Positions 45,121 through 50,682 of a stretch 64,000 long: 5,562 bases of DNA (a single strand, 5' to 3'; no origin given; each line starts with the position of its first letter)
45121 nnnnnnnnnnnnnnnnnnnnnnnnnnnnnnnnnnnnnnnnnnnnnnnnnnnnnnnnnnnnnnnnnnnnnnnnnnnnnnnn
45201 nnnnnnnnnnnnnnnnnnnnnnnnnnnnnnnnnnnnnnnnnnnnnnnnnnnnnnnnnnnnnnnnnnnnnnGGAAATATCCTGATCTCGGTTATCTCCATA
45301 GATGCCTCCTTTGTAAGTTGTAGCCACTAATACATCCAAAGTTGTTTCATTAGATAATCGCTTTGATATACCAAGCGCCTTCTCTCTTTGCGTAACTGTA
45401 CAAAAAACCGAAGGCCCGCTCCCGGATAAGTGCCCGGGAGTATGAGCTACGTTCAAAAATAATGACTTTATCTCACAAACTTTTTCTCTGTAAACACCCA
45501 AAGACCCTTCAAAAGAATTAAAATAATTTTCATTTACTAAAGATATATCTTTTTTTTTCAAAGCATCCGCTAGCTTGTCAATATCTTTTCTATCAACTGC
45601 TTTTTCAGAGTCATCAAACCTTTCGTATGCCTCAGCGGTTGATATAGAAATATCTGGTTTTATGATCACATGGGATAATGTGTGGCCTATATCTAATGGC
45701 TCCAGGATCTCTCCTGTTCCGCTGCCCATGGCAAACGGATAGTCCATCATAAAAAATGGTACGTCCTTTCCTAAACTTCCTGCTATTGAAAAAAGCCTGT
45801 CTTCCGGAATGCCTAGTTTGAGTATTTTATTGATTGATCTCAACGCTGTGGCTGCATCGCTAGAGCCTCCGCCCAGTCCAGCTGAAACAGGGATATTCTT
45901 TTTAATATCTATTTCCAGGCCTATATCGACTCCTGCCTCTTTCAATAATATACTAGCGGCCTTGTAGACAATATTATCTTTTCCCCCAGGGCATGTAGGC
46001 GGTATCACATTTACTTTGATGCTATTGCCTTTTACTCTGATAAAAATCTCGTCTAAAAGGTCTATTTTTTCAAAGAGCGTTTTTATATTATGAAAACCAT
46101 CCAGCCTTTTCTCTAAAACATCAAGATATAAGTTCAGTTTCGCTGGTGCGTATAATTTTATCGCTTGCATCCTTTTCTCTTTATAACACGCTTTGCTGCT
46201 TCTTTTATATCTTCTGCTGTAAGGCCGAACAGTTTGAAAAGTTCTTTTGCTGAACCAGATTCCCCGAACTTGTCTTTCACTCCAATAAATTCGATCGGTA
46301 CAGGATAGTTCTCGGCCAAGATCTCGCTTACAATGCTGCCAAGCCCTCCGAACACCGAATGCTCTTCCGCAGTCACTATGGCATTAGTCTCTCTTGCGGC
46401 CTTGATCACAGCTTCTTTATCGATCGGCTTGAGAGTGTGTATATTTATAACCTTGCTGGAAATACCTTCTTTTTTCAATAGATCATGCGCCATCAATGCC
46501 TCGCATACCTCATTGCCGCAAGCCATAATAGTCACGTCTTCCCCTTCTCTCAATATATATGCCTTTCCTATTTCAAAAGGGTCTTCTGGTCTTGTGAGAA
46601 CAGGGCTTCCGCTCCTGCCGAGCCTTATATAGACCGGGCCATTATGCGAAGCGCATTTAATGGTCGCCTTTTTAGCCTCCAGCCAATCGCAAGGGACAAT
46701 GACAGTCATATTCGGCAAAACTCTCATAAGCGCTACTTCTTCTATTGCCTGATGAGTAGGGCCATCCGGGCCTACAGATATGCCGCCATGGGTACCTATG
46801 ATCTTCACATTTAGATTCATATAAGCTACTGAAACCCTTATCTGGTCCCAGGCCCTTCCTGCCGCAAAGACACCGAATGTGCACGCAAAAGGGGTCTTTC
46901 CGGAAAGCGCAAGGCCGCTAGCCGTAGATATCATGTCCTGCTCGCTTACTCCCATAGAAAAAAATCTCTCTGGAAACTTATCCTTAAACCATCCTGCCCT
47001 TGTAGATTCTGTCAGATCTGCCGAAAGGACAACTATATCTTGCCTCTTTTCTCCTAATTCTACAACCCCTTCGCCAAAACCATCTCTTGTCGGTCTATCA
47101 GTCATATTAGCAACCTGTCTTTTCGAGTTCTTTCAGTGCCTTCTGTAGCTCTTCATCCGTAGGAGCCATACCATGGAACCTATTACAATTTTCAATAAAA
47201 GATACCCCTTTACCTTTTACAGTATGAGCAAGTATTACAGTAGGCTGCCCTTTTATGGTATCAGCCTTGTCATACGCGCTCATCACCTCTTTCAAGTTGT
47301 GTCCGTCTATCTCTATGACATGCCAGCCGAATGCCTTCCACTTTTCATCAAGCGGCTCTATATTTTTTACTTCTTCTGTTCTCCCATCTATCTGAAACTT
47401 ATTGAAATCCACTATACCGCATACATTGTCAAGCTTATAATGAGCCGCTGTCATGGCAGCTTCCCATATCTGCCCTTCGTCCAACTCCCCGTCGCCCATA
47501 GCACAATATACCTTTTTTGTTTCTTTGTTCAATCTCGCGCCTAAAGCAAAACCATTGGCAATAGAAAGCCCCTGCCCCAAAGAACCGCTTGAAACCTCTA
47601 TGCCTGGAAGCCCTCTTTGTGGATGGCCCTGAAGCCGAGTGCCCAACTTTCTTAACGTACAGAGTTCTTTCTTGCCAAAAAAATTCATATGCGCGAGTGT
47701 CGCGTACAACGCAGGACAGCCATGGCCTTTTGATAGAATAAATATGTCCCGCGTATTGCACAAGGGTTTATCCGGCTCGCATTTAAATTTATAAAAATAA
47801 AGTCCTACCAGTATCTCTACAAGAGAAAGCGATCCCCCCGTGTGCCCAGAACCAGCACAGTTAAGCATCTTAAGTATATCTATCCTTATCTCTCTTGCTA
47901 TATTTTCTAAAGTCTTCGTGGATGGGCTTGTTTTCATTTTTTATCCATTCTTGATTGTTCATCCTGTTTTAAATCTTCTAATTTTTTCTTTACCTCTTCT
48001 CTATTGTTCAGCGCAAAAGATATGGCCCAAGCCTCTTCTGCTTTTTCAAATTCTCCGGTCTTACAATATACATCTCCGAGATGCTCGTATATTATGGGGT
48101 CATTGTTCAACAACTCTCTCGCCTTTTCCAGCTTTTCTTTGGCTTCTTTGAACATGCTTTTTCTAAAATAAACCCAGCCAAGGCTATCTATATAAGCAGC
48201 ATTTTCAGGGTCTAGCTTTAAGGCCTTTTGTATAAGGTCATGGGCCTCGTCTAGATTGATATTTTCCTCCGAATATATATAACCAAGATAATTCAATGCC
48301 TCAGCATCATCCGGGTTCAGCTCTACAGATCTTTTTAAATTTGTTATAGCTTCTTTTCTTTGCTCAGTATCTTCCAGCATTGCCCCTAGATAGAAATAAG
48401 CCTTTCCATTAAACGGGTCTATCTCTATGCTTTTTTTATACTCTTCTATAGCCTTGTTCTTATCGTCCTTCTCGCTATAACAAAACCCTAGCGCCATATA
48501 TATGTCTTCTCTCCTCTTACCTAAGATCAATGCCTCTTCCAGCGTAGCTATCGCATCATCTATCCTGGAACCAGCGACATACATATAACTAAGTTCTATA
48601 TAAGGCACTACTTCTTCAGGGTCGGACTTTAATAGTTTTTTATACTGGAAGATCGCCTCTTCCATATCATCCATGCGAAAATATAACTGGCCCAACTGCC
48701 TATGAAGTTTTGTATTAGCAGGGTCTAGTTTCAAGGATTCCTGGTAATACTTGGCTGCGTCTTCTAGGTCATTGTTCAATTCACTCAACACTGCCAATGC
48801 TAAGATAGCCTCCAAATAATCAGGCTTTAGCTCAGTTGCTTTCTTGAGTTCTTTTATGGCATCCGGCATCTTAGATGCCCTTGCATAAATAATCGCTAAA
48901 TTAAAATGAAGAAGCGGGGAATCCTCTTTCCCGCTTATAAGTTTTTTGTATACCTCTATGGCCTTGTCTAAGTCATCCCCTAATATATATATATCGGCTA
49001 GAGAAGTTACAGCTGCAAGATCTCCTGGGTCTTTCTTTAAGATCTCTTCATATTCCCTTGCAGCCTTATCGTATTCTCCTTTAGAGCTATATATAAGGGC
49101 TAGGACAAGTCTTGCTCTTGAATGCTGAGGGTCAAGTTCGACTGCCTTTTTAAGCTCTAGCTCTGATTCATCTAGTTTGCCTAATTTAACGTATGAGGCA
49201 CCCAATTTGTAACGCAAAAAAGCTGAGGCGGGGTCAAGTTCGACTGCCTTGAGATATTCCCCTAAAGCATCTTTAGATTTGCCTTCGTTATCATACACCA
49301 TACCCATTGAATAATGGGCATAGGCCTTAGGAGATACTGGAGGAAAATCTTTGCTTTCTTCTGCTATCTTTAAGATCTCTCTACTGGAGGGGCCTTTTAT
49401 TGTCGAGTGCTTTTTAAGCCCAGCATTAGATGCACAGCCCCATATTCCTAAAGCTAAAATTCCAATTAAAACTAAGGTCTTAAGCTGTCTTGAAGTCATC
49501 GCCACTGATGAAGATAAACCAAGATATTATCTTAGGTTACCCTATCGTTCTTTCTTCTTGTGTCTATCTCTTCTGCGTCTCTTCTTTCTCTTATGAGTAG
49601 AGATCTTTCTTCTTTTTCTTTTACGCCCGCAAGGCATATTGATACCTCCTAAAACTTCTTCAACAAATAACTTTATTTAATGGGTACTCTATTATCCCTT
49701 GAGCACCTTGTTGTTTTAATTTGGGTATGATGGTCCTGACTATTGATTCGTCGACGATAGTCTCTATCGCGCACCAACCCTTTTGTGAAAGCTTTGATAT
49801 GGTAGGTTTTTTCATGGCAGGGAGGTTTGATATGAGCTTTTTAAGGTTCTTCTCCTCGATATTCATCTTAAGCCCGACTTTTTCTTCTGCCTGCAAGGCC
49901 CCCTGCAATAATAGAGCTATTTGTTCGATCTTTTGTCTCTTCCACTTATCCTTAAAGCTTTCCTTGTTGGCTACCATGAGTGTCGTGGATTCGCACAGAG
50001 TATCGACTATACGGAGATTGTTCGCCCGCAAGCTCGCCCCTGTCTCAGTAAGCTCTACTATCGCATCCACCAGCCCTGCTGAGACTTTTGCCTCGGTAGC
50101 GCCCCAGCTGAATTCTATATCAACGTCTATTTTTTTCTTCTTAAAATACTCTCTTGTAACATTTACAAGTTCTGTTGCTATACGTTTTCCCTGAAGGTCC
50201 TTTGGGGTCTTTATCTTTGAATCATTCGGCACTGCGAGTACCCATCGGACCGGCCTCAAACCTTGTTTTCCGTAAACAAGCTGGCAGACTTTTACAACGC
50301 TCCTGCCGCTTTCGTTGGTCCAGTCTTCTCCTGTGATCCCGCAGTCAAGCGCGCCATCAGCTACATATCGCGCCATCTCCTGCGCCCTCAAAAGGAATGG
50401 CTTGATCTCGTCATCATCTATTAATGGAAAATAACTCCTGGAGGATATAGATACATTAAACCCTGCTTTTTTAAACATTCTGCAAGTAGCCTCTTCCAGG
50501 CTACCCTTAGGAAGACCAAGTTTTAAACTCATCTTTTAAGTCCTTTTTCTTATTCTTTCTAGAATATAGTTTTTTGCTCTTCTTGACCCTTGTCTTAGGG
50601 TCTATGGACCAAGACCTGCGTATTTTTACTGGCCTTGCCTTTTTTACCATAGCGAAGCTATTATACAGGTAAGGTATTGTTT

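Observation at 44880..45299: SpoVG with a 45-aa zinc-ribbon insertion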

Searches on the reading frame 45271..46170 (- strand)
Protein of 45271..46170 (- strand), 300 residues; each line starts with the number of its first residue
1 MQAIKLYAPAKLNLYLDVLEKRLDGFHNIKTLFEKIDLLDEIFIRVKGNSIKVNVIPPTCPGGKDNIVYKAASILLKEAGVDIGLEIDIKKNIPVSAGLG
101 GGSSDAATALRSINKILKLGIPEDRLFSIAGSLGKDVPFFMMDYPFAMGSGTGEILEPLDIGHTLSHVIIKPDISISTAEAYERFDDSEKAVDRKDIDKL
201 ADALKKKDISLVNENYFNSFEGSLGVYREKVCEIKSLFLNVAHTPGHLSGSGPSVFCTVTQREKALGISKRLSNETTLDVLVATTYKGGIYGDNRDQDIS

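Call 12: search_protein_families(library=pfam, proteins=[window:45271-46170:-], max_evalue=0.00001)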
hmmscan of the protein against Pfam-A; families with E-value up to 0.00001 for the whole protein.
window:45271-46170:- (300 aa): 1 family
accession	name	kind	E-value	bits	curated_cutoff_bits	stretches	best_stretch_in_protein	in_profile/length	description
PF00288.32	GHMP_kinases_N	-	2.5e-16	60.1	22.3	1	66-142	1-85/87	GHMP kinases N terminal domain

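Call 65: search_protein_families(library=ncbifam, proteins=[window:45271-46170:-], max_evalue=0.00001)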
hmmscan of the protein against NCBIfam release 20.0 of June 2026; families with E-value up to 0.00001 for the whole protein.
window:45271-46170:- (300 aa): 9 families
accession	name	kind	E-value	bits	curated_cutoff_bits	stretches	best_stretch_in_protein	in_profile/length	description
TIGR00154.1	ispE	equivalog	2.1e-55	188.4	138.7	1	4-268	3-267/294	4-(cytidine 5'-diphospho)-2-C-methyl-D-erythritol kinase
NF011205.0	PRK14611.1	equivalog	3.1e-54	184.3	364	1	5-262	3-255/275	4-(cytidine 5'-diphospho)-2-C-methyl-D-erythritol kinase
NF002870.0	PRK03188.1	equivalog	6.6e-49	166.3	286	1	2-283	9-295/310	4-(cytidine 5'-diphospho)-2-C-methyl-D-erythritol kinase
NF011202.0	PRK14608.1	equivalog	3e-39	135.1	204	1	2-275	8-281/294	4-(cytidine 5'-diphospho)-2-C-methyl-D-erythritol kinase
NF003216.0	PRK04181.1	equivalog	3.2e-36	125.4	191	1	9-257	6-252/257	4-(cytidine 5'-diphospho)-2-C-methyl-D-erythritol kinase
NF011207.0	PRK14613.1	equivalog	1.9e-28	99.6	359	2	64-275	73-286/297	4-(cytidine 5'-diphospho)-2-C-methyl-D-erythritol kinase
NF004568.0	PRK05905.1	equivalog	1.4e-19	70.7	321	1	10-256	10-253/261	4-(cytidine 5'-diphospho)-2-C-methyl-D-erythritol kinase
NF002288.1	PRK01212.1-4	equivalog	1.2e-15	57.4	194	1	63-130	54-122/303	homoserine kinase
TIGR00191.1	thrB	equivalog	3e-12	46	168.25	1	60-263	54-269/304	homoserine kinase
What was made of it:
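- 45268..46170 (-): Upstream gene ispE. Its stop overlaps the spoVG start by 32 nt. NCBIfam TIGR00154 188.4 bits, cut-off 138.7 (call 65).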

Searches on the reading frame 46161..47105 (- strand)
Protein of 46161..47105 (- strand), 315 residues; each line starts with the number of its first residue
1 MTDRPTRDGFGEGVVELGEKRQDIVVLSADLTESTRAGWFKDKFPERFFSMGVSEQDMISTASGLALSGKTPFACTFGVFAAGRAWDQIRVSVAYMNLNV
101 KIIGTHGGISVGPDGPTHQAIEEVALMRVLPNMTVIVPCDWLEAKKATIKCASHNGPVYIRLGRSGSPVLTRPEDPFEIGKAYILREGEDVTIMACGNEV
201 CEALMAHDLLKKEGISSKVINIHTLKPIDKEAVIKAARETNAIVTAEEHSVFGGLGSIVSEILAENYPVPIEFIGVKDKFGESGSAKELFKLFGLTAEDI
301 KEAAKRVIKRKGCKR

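Call 12: search_protein_families(library=pfam, proteins=[window:46161-47105:-], max_evalue=0.00001)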
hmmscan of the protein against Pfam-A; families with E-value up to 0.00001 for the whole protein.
window:46161-47105:- (315 aa): 4 families
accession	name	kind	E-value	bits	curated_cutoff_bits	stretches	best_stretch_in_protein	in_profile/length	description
PF02779.29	Transket_pyr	-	5.3e-43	147.1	27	1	6-165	5-170/174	Transketolase, pyrimidine binding domain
PF02780.25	Transketolase_C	-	1.7e-32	112.4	25.9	1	180-300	1-124/124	Transketolase, C-terminal domain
PF22613.1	Transketolase_C_1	-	1.9e-09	38.1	27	1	182-296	2-113/113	Transketolase-like TK C-terminal domain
PF17147.9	PFOR_II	-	3.2e-06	27.9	27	1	190-268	2-80/102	Pyruvate:ferredoxin oxidoreductase core domain II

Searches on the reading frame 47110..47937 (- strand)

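Call 12: search_protein_families(library=pfam, proteins=[window:47110-47937:-], max_evalue=0.00001)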
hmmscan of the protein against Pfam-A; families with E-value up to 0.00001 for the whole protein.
window:47110-47937:- (276 aa): 3 families
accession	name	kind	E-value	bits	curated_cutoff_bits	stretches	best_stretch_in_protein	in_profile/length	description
PF00456.26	Transketolase_N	-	4.5e-48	164.4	22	1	12-268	4-272/334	Transketolase, thiamine diphosphate binding domain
PF13292.11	DXP_synthase_N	-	8.1e-12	45.4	21.2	1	7-183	15-175/274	1-deoxy-D-xylulose-5-phosphate synthase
PF00676.26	E1_dh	-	5.3e-08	32.6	22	1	112-226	95-208/300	Dehydrogenase E1 component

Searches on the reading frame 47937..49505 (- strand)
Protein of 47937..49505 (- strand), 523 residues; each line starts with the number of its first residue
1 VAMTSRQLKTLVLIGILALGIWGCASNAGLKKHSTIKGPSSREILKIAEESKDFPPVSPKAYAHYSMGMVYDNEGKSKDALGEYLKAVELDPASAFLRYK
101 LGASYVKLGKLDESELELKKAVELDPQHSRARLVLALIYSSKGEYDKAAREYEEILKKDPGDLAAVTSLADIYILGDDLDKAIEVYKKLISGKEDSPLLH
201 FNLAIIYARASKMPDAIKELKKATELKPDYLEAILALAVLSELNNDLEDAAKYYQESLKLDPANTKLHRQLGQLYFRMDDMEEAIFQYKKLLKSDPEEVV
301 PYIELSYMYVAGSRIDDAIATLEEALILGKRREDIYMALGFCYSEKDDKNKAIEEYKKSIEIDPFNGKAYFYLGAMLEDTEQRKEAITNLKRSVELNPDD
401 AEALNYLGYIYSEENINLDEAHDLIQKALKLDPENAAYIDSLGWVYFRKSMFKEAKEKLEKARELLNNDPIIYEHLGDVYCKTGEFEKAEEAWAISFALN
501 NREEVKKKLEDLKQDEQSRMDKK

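Call 65: search_protein_families(library=ncbifam, proteins=[window:47937-49505:-], max_evalue=0.00001)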
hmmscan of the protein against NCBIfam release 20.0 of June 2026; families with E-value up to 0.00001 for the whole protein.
window:47937-49505:- (523 aa): 38 families (the best 25 are shown)
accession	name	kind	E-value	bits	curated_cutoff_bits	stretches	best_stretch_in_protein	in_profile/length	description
TIGR02917.1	PEP_TPR_lipo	equivalog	2.8e-70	237.3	312.2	2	69-414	337-682/899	XrtA/PEP-CTERM system TPR-repeat protein PrsT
NF040959.1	MamA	equivalog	1.5e-52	178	200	4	139-291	47-199/204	magnetosome protein MamA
TIGR02521.1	type_IV_pilW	equivalog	6.4e-47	160.1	154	4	380-514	44-177/234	type IV pilus biogenesis/stability protein PilW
NF033762.1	social_mot_Tgl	equivalog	1.4e-39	136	225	5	238-387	38-190/252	social motility TPR repeat lipoprotein Tgl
TIGR02552.1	LcrH_SycD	equivalog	7.6e-32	109.9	104.8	0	417-510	33-130/136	SycD/LcrH family type III secretion system chaperone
TIGR00990.1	3a0801s09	subfamily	1e-27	97.1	757.25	3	213-356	347-490/615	mitochondrial import receptor subunit TOM70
NF033758.1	gliding_GltE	equivalog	2.9e-25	89.1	225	2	200-521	89-406/411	adventurous gliding motility TPR repeat lipoprotein GltE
NF047507.1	TPR_BatC_Lepto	exception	2.9e-25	89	175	0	97-165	60-132/214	TPR repeat-containing protein BatC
NF033920.0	C39_PA2778_fam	equivalog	1.4e-21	77.1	150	0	346-433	169-255/255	PA2778 family cysteine peptidase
NF008520.0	PRK11447.1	equivalog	6e-21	74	858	0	379-436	281-337/1157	cellulose synthase complex outer membrane protein BcsC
NF052400.1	M48_BAM_BepA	equivalog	4.4e-20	71.9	570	2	127-255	305-430/483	beta-barrel assembly-enhancing protease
NF002725.1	PRK02603.1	equivalog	5.9e-20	72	143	1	59-151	33-128/173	photosystem I assembly protein Ycf3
NF047371.1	FlcA_CTERM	equivalog_domain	9e-20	70.7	300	2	169-259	444-535/646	periplasmic flagellar collar protein FlcA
TIGR00540.1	TPR_hemY_coli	hypoth_equivalog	2e-19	69.6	142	0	423-493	313-382/385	heme biosynthesis-associated TPR protein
NF008757.0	PRK11788.1-5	equivalog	2.6e-18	66.3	363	2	173-466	45-344/388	lipopolysaccharide assembly protein LapB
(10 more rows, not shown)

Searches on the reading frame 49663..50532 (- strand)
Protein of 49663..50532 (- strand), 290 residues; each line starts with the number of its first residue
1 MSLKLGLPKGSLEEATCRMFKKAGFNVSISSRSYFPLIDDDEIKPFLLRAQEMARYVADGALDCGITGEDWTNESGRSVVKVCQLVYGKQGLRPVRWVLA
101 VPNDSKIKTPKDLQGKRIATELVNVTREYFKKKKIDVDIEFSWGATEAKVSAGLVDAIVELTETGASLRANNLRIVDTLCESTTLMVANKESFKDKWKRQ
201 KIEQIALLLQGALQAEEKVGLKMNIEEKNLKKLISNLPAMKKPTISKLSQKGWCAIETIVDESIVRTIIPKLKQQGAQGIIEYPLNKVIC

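Call 65: search_protein_families(library=ncbifam, proteins=[window:49663-50532:-], max_evalue=0.00001)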
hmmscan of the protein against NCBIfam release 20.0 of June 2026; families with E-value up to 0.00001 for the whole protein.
window:49663-50532:- (290 aa): 2 families
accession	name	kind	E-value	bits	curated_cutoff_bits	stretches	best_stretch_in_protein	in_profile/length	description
TIGR00070.1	hisG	equivalog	1.6e-55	187.8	75.75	1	3-188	1-183/183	ATP phosphoribosyltransferase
TIGR03455.1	HisG_C-term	equivalog_domain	1.6e-32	111.6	40.05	1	189-289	1-100/100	ATP phosphoribosyltransferase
